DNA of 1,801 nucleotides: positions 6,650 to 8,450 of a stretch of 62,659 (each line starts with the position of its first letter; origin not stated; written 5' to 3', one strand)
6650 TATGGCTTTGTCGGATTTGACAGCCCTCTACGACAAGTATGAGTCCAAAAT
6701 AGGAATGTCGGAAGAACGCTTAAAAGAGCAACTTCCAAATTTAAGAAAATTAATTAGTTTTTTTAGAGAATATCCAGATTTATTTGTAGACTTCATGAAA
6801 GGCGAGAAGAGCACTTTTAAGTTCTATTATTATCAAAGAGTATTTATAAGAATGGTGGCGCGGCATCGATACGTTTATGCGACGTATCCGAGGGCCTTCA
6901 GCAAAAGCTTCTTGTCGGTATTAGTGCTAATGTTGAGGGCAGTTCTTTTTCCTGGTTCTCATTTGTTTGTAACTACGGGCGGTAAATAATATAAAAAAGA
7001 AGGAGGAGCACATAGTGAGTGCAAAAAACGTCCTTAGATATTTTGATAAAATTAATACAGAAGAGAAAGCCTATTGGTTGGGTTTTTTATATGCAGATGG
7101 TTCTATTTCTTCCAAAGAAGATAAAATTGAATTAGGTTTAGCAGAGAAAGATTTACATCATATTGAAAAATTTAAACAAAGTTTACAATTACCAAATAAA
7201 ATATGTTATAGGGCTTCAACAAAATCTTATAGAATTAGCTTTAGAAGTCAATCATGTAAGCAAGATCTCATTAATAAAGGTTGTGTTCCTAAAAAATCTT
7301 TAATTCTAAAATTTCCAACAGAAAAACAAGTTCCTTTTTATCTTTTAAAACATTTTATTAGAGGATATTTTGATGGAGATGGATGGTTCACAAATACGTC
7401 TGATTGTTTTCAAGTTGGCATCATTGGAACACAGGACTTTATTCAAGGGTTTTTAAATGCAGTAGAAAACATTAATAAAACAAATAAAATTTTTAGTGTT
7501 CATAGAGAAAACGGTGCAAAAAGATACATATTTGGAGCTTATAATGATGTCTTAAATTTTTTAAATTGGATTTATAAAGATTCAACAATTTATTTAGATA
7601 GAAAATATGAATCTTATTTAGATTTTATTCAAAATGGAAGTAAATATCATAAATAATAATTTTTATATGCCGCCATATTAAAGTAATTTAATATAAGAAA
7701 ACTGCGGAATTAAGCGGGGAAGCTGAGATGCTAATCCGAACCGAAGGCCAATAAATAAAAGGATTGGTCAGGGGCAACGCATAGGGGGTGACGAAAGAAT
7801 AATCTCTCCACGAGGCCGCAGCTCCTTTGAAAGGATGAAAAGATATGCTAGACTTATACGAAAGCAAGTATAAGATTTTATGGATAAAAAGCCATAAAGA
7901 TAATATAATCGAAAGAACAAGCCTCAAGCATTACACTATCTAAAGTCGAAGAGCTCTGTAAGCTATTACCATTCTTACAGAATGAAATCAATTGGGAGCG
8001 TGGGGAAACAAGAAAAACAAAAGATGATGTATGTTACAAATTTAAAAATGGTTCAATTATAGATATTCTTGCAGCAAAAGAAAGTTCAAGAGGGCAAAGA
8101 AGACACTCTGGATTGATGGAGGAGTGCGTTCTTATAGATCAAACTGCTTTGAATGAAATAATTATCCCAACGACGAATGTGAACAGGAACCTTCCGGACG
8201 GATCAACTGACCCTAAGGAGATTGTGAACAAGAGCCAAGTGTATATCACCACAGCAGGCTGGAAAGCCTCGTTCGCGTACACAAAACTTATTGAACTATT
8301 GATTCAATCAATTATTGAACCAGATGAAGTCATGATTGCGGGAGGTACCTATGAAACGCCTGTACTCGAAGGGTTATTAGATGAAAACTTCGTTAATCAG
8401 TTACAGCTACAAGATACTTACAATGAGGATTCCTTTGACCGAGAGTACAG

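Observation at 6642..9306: Large terminase gene split by a putative group I intron carrying a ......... homing endonuclease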

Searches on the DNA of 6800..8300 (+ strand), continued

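Call 23: search_rna_families(sources=[L004, L005, L006, L007, L008, L002], threshold=evalue, max_evalue=1, show_alignments=2)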
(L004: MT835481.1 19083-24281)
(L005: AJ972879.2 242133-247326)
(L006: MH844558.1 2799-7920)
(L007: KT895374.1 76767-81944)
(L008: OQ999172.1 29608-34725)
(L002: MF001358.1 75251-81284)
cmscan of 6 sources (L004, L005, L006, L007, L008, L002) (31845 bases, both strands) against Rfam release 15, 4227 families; matches with E-value up to 1: 4.
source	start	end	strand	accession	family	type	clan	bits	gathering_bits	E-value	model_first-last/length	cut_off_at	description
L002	2400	2624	+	RF00028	Intron_gpI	Intron;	-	87.9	50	2.2e-21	1-253/253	no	Group I catalytic intron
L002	2052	2334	+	RF00028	Intron_gpI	Intron;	-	52.1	50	1.1e-10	1-253/253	no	Group I catalytic intron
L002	2891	3044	+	RF00028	Intron_gpI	Intron;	-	39.4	50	7.7e-07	56-151/253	no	Group I catalytic intron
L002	4812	4976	+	RF00394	SNORA4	Gene; snRNA; snoRNA; HACA-box;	CL00023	30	56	0.87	1-141/141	no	Small nucleolar RNA SNORA4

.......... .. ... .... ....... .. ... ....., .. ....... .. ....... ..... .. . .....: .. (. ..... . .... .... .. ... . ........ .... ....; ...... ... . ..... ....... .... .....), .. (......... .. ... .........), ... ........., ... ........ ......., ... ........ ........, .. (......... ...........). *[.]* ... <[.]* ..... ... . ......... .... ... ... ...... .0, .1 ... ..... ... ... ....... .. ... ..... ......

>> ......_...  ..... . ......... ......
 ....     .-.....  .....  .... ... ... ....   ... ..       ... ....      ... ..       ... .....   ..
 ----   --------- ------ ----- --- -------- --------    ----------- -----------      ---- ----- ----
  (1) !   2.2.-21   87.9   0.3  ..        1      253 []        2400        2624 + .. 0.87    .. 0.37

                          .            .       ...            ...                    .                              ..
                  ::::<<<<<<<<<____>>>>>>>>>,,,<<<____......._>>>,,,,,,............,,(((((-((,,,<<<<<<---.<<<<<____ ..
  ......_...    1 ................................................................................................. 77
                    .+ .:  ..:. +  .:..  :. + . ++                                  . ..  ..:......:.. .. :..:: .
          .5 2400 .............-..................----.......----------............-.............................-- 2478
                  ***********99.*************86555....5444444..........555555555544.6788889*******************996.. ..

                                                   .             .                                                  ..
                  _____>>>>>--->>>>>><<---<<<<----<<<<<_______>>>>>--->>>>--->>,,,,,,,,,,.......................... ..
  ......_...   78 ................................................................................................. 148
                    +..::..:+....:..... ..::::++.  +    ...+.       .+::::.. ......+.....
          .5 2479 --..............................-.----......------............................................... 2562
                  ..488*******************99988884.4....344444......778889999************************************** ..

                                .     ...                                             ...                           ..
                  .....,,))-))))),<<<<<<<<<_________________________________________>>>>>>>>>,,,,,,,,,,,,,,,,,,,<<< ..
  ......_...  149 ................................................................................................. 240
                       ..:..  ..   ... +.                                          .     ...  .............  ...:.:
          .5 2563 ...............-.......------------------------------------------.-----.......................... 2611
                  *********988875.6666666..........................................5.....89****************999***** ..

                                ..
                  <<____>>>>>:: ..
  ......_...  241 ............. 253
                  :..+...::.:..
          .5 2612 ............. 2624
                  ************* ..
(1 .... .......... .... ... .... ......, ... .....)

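Call 69: search_rna_families(source=window, start=7655, end=7925, threshold=evalue, max_evalue=10, show_alignments=2)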
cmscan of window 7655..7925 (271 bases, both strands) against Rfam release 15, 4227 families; matches with E-value up to 10: 3.
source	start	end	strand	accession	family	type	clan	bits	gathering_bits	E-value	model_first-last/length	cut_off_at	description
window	7876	7906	+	RF01810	pntA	Gene; sRNA;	-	21.3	54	0.42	1-62/62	no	pntA sRNA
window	7712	7832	+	RF01932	bxd_4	Gene; lncRNA;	-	13.4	40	3.8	1-106/106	no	Bithoraxoid conserved region 4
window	7708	7779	-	RF03667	MIR1031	Gene; miRNA;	-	9.1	100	9.2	67-139/183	no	MIR1031 microRNA precursor family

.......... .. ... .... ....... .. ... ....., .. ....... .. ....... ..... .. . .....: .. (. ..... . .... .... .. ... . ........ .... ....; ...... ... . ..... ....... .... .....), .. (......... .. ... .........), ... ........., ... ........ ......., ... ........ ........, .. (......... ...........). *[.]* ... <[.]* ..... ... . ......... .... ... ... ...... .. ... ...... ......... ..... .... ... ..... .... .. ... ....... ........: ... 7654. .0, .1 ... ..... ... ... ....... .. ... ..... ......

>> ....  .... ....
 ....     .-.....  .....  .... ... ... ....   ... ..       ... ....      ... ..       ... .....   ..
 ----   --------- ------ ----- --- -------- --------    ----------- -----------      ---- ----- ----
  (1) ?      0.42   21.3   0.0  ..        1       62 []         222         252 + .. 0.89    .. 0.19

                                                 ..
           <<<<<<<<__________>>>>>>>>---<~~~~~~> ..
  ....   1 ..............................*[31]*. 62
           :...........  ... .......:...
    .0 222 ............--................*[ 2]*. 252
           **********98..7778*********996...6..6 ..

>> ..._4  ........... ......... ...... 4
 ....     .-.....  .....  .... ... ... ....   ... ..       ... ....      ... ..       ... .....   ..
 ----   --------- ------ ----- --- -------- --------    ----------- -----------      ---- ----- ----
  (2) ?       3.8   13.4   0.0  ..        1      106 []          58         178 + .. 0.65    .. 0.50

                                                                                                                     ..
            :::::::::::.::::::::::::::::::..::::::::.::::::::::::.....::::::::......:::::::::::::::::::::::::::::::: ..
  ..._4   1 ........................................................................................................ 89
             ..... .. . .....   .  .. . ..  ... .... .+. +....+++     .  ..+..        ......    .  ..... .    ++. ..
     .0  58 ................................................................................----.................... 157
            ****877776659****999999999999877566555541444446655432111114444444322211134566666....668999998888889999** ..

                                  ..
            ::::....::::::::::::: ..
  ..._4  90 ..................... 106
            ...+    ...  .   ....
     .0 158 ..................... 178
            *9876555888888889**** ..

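Call 73: build_rna_model(alignment_id=A2, structure=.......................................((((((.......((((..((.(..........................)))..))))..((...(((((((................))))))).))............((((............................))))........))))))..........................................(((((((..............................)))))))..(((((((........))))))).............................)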
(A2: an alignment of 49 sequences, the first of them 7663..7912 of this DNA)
Model R1 built from alignment A2 (49 sequences, 338 columns); structure: as given.
model positions 245; base pairs 37; branch points 4; effective number of sequences 2.26; information 0.59 bits per position. Calibrated on 0.2 Mb of random sequence (short: E-values are rough).
structure used (alignment columns):
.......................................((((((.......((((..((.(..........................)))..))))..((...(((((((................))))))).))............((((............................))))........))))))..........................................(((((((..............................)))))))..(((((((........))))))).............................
